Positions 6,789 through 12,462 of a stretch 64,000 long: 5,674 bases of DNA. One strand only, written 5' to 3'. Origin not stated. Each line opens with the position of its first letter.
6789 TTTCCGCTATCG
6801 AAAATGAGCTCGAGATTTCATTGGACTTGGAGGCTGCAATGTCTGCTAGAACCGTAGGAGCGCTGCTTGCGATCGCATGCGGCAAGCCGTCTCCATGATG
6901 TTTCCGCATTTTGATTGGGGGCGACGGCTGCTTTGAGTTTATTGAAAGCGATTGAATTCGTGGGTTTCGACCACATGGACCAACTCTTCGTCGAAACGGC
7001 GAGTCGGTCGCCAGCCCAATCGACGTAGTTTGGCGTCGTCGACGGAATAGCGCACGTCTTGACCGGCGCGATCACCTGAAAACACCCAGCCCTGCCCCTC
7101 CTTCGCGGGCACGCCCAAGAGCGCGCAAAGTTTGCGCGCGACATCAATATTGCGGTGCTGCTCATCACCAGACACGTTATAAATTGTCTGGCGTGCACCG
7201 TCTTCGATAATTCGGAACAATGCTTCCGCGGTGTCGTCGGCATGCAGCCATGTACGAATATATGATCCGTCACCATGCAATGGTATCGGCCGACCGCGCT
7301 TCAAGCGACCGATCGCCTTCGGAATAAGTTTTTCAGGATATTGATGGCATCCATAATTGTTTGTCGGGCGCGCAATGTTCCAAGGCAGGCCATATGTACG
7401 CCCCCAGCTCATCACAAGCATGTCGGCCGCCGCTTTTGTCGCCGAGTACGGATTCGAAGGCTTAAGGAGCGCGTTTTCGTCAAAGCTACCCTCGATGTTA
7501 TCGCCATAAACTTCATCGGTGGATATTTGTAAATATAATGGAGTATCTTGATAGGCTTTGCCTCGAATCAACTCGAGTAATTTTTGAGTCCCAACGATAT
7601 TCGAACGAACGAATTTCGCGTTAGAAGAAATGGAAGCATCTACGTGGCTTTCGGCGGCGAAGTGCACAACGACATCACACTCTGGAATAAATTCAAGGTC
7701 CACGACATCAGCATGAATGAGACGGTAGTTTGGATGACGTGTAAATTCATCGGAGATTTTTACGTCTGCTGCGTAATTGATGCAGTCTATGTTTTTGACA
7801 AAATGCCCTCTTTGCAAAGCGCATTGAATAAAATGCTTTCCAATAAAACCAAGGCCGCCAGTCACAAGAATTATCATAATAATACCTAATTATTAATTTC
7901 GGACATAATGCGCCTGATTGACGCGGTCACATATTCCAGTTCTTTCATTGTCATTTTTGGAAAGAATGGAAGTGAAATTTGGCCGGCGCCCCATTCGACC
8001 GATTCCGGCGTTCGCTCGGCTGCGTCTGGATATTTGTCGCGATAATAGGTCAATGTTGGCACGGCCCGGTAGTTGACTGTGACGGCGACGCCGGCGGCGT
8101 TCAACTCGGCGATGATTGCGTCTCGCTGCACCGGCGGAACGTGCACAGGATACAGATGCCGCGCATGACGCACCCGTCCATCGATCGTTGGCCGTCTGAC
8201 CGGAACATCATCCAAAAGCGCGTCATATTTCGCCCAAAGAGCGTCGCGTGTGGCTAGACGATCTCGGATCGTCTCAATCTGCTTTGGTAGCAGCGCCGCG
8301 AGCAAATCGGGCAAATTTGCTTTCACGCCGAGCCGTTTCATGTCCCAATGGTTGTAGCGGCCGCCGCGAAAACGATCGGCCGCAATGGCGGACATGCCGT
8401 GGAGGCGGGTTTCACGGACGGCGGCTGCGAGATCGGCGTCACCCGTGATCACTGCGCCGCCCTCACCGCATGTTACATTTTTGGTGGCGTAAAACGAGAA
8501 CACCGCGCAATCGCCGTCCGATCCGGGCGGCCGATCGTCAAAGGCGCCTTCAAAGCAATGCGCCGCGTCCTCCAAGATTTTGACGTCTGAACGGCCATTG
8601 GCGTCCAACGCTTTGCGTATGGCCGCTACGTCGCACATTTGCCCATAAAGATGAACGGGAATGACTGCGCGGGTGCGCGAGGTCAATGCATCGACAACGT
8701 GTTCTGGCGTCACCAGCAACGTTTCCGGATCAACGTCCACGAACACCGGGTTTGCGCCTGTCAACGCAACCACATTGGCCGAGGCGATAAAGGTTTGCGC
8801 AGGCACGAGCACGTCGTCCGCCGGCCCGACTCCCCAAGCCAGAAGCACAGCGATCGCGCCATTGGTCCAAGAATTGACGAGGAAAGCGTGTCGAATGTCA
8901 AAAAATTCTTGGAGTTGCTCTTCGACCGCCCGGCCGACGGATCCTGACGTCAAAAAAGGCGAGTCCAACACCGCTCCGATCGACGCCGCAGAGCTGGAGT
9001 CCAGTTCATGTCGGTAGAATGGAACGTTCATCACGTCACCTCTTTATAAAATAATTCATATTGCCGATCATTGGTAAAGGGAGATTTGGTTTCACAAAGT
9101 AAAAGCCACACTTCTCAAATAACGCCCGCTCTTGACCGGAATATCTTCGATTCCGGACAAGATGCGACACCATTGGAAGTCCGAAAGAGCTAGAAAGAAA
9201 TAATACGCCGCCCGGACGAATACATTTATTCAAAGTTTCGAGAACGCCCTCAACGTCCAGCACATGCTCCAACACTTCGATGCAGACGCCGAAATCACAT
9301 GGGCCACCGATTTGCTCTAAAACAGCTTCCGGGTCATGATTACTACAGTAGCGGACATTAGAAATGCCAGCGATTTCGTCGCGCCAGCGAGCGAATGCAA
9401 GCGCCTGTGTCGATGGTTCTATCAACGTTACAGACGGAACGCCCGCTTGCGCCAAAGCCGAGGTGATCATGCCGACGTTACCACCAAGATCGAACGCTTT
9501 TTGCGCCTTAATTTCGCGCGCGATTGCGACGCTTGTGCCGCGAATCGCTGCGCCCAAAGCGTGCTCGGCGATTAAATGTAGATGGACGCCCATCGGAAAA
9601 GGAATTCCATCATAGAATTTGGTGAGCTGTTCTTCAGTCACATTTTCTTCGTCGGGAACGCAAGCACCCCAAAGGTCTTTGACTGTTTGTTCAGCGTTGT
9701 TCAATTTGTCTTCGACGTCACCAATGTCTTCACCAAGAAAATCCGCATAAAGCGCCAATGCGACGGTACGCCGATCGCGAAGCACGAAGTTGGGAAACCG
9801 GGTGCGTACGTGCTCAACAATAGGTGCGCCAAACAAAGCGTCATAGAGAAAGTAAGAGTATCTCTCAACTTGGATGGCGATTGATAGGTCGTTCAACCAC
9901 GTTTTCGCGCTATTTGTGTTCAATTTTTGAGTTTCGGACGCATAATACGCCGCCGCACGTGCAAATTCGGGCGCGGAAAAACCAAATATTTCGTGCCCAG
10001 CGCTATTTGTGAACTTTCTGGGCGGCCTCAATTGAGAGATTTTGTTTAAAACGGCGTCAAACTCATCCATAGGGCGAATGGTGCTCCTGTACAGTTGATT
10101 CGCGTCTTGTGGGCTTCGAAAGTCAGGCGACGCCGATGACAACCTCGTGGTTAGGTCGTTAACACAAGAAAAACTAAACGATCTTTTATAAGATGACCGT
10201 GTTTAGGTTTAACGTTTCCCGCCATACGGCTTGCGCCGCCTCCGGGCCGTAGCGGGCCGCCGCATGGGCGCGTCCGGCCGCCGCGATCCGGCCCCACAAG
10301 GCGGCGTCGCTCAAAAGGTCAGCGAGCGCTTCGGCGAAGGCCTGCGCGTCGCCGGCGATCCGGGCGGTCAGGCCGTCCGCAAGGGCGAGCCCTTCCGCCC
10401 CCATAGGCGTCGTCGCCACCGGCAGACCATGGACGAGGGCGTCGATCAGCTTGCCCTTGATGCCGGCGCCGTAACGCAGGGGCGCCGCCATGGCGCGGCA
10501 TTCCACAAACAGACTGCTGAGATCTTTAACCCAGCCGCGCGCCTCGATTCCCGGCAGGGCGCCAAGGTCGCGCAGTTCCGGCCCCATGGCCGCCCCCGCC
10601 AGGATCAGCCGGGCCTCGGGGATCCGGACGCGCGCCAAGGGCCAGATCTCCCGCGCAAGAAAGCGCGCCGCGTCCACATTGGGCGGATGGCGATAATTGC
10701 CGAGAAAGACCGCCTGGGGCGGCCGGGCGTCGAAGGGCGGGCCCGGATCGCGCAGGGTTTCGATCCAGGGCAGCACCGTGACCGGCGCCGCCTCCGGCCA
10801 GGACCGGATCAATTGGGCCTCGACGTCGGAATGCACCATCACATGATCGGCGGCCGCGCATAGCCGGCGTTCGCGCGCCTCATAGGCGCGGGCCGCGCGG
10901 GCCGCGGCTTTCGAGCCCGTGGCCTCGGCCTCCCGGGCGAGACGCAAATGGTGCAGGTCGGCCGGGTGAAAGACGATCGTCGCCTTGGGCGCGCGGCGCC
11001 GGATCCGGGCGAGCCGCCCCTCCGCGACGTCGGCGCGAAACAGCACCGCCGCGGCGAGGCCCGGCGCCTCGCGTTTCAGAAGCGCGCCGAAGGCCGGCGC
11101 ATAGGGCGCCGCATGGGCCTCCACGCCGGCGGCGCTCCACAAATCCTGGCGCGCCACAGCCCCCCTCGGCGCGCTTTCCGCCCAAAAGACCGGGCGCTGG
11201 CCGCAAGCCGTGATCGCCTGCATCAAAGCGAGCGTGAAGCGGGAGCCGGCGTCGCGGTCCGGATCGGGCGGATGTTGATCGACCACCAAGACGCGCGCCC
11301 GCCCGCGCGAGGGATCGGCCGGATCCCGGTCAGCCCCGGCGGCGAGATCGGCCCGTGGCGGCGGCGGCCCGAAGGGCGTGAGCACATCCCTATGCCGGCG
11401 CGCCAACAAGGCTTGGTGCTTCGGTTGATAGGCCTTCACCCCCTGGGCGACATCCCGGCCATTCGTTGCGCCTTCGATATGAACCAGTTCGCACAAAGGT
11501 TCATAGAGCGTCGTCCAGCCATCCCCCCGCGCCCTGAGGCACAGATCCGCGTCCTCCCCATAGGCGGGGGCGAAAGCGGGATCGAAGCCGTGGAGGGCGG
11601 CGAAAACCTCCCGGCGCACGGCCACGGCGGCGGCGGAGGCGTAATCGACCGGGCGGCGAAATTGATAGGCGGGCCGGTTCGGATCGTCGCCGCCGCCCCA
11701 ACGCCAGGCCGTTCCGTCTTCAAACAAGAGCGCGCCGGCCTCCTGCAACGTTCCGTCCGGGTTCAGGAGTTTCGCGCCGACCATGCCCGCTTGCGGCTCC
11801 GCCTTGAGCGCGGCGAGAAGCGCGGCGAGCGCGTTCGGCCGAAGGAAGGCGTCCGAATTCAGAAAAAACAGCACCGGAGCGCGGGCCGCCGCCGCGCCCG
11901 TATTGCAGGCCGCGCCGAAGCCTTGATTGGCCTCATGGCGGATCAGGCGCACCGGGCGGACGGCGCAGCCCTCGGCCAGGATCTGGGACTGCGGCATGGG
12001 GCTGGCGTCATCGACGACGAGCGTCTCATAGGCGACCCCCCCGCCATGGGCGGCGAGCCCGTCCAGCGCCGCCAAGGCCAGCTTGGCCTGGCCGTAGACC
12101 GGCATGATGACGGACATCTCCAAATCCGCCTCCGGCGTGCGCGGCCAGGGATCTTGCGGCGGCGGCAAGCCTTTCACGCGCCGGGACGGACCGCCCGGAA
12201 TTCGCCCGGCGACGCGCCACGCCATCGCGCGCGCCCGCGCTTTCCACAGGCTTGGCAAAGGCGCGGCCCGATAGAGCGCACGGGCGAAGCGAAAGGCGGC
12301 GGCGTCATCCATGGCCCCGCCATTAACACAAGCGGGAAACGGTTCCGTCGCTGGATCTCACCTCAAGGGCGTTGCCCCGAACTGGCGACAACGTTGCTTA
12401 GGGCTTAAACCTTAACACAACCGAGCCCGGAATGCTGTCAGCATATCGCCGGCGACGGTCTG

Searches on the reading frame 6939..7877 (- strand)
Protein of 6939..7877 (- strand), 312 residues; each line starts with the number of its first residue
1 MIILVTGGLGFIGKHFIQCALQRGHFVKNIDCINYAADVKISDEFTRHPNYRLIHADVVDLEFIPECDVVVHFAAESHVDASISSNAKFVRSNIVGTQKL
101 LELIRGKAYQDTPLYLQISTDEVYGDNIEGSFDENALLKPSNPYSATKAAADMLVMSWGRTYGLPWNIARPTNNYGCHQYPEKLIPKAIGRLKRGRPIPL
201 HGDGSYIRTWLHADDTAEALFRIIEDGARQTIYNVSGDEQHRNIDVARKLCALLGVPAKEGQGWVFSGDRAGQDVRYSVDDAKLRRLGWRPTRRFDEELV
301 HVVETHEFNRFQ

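Call 38: search_protein_families(library=pfam, proteins=[window:6939-7877:-], max_evalue=0.001)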
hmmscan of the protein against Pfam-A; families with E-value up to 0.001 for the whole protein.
window:6939-7877:- (312 aa): 6 families
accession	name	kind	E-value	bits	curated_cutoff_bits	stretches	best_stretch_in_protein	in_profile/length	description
PF16363.11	GDP_Man_Dehyd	-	4.4e-55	187.9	27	1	4-297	1-327/332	GDP-mannose 4,6 dehydratase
PF01370.27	Epimerase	-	1.7e-50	172.1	20.9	1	3-235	1-239/240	NAD dependent epimerase/dehydratase family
PF07993.18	NAD_binding_4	-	2.4e-13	50.3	20.1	1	64-173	86-206/258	Male sterility protein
PF01073.25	3Beta_HSD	-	4.1e-13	49.4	22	1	4-157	1-159/280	3-beta hydroxysteroid dehydrogenase/isomerase family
PF04321.23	RmlD_sub_bind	-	1.1e-11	44.8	27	1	1-259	1-236/287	RmlD substrate binding domain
PF02719.21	Polysacc_synt_2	-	6.4e-10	39.1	20.2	1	3-304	1-278/293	Polysaccharide biosynthesis protein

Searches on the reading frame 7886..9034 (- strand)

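Call 38: search_protein_families(library=pfam, proteins=[window:7886-9034:-], max_evalue=0.001)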
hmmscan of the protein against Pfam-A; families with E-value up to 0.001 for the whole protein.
window:7886-9034:- (382 aa): 1 family
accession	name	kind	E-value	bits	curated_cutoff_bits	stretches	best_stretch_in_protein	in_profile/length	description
PF01041.23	DegT_DnrJ_EryC1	-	4e-89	299.8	19.8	1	13-373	5-359/360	DegT/DnrJ/EryC1/StrS aminotransferase family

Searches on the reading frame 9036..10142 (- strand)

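Call 38: search_protein_families(library=pfam, proteins=[window:9036-10142:-], max_evalue=0.001)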
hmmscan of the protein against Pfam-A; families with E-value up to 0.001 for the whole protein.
window:9036-10142:- (368 aa): 5 families
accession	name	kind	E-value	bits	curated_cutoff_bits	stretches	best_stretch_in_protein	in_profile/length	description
PF13489.12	Methyltransf_23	-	3.7e-11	43.5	27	1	210-319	20-119/164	Methyltransferase domain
PF08242.18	Methyltransf_12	-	5.2e-10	40.4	30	1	218-314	2-98/98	Methyltransferase domain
PF08241.18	Methyltransf_11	-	1.5e-08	35.6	21.2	1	218-316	2-95/95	Methyltransferase domain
PF13649.12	Methyltransf_25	-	2.3e-06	28.7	27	1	218-312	3-97/97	Methyltransferase domain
PF13847.12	Methyltransf_31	-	0.00052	20.2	27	1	213-319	4-112/145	Methyltransferase domain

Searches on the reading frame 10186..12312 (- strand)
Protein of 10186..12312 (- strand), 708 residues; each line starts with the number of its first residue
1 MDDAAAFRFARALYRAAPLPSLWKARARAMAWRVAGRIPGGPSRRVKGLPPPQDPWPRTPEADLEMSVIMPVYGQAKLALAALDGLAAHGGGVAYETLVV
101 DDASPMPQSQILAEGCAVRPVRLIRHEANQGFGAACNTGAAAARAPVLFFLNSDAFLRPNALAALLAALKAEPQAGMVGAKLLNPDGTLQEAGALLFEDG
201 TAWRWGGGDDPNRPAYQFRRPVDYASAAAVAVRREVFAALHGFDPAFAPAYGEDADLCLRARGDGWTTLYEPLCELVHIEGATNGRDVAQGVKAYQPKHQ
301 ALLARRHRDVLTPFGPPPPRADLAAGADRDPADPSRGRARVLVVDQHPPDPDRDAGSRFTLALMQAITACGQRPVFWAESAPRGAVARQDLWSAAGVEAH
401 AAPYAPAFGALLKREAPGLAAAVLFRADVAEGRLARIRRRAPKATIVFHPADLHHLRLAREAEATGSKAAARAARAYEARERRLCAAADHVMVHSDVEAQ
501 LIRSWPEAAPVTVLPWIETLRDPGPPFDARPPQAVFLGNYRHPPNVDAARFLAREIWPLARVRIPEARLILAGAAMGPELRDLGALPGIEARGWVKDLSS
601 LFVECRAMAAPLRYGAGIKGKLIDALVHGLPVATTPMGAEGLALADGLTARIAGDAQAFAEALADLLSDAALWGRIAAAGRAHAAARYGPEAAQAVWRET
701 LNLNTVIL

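Call 7: search_protein_families(library=pfam, proteins=[window:10186-12312:-], max_evalue=0.01)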
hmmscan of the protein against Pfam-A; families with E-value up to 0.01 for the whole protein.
window:10186-12312:- (708 aa): 6 families
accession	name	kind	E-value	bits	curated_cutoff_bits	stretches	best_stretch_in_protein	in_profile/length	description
PF13692.12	Glyco_trans_1_4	-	3.2e-19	70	27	1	532-669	2-142/142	Glycosyl transferases group 1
PF00535.33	Glycos_transf_2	-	4.1e-19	69.6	23.3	1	67-203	1-132/168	Glycosyl transferase family 2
PF13641.12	Glyco_tranf_2_3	-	6.5e-10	39.9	27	1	67-275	4-208/230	Glycosyltransferase like family 2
PF10111.15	Glyco_tranf_2_2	-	6e-06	26.4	27.3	1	95-260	30-198/276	Glycosyltransferase like family 2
PF13524.12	Glyco_trans_1_2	-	0.00055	20.3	25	1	564-689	12-134/144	Glycosyl transferase-like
PF13506.12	Glyco_transf_21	-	0.001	19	21.7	1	136-268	22-144/174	Glycosyl transferase family 21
